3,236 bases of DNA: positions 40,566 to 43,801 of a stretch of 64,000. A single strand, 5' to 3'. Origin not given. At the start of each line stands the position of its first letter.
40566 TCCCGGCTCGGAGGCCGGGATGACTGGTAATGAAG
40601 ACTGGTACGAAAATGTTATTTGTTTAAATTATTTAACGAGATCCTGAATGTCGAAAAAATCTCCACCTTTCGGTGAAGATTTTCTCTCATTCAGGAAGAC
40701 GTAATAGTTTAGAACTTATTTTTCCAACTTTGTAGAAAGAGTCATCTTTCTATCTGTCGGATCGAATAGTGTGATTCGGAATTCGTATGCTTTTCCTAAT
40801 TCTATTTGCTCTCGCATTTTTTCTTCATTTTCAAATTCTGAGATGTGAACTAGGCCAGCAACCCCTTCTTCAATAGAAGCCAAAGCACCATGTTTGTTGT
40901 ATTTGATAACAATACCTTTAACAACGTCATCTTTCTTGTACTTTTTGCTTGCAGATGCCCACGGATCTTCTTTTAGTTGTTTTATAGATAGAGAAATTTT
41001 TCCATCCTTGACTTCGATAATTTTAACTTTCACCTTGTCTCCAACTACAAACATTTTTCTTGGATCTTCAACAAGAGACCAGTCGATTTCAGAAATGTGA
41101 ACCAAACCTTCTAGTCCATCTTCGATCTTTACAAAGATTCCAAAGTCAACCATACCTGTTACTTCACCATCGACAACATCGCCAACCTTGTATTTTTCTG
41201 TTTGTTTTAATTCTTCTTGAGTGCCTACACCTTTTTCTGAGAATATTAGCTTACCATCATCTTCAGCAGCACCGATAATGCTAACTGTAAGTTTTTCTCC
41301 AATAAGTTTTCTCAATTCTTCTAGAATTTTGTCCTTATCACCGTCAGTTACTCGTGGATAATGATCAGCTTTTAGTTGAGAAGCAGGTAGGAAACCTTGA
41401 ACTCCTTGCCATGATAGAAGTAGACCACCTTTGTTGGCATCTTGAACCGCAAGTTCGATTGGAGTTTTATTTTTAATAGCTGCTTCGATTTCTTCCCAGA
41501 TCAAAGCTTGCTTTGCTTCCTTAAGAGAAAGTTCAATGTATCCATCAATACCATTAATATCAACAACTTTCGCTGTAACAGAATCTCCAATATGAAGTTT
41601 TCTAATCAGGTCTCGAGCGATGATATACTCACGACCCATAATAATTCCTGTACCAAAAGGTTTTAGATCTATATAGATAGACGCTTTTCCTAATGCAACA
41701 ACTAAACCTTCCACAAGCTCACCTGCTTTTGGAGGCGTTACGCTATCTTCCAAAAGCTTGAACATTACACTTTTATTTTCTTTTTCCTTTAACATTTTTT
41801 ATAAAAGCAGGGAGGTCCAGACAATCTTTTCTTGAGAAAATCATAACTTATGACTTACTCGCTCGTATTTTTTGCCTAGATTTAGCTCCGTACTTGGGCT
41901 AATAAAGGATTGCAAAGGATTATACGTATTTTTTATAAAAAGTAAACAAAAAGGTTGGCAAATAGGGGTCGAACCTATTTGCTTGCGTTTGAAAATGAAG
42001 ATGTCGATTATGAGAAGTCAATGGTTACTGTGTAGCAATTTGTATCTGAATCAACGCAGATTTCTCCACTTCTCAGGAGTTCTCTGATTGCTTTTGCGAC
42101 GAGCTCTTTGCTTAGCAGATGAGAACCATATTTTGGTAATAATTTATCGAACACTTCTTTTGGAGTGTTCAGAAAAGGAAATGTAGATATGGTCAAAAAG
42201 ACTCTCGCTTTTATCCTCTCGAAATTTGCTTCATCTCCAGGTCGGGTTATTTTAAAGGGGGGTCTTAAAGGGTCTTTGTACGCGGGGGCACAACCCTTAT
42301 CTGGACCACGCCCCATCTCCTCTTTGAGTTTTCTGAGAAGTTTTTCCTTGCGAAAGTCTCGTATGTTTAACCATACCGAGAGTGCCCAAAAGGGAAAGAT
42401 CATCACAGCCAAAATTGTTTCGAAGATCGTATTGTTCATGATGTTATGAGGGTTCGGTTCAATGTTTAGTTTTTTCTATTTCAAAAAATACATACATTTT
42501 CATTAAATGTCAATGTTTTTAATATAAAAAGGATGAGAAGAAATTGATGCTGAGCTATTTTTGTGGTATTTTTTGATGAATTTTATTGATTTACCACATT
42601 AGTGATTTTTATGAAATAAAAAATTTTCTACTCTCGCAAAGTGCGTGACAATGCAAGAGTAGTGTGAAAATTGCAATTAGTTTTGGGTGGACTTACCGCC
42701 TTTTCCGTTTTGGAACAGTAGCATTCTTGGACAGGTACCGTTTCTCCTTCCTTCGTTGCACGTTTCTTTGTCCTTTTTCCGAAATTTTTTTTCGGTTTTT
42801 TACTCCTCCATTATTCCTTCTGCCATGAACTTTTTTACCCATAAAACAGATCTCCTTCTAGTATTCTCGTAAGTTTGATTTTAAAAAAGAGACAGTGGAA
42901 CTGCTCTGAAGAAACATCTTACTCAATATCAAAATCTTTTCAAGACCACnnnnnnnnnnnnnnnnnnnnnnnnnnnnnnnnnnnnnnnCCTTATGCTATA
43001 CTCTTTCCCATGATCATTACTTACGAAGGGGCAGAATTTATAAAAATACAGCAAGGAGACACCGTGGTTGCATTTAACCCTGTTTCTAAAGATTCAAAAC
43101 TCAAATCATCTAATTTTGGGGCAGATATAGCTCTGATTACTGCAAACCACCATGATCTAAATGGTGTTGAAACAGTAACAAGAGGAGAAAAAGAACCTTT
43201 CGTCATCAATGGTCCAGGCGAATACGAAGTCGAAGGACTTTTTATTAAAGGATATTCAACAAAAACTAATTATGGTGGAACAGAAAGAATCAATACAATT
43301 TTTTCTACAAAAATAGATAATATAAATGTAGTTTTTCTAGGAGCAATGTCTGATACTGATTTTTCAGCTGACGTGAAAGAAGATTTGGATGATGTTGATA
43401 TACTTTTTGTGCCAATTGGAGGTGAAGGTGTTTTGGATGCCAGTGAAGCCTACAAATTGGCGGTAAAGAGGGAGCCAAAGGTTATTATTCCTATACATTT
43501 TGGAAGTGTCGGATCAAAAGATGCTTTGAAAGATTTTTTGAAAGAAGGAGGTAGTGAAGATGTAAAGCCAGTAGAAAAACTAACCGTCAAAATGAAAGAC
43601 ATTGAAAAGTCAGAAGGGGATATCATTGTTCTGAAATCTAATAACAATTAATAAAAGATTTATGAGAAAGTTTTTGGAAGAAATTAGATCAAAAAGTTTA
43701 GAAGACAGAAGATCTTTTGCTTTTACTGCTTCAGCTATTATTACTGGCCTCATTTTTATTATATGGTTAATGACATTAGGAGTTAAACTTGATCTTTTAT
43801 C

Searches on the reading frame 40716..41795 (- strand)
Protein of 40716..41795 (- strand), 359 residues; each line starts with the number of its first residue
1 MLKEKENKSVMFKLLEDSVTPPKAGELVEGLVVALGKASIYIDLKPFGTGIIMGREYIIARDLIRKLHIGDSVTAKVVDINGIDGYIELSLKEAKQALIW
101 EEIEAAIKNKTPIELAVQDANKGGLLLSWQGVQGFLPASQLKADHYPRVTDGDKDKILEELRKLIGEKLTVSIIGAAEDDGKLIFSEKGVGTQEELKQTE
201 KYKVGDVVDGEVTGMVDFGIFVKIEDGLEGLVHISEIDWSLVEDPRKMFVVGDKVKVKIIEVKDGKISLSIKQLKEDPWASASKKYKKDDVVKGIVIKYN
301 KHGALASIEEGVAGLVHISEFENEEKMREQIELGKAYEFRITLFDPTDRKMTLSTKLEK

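Call 18: search_protein_families(library=pfam, proteins=[window:40716-41795:-], max_evalue=0.001)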
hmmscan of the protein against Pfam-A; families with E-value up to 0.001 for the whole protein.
window:40716-41795:- (359 aa): 6 families
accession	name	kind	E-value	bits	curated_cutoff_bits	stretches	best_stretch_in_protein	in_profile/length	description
PF00575.29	S1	-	3.6e-42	143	22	2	201-272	1-74/74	S1 RNA binding domain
PF23459.1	S1_RRP5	-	5.1e-14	53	27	2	286-354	1-71/72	RRP5 S1 domain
PF21543.3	CvfB_2nd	-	6.6e-08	32.8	27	0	225-272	35-75/76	Virulence regulatory factor CvfB, second domain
PF21710.3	Spt6_S1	-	2e-05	25.3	27.5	0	200-272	12-85/91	Spt6, S1/OB domain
PF13509.12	S1_2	-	0.00013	22.4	21.8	0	205-238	2-35/61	S1 domain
PF24685.1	OB_RRP5_4th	-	0.00023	21.5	31.5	0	203-263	7-72/92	RRP5 OB-fold domain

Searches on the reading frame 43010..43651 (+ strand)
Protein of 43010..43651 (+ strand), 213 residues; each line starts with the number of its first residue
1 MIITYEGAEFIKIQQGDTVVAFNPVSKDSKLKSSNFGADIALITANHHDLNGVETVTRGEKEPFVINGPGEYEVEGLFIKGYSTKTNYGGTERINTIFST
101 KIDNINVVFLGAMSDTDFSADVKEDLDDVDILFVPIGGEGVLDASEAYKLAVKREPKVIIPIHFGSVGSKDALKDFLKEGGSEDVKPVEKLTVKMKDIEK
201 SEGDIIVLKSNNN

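Call 9: search_protein_families(library=pfam, proteins=[window:43010-43651:+], max_evalue=0.01)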
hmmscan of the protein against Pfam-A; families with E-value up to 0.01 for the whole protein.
window:43010-43651:+ (213 aa): 2 families
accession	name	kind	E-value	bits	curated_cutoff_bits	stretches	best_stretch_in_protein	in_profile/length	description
PF13483.12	Lactamase_B_3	-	2.4e-23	83.3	24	1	3-163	2-160/160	Beta-lactamase superfamily domain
PF12706.13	Lactamase_B_2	-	0.00038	20.6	27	1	48-164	82-200/200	Beta-lactamase superfamily domain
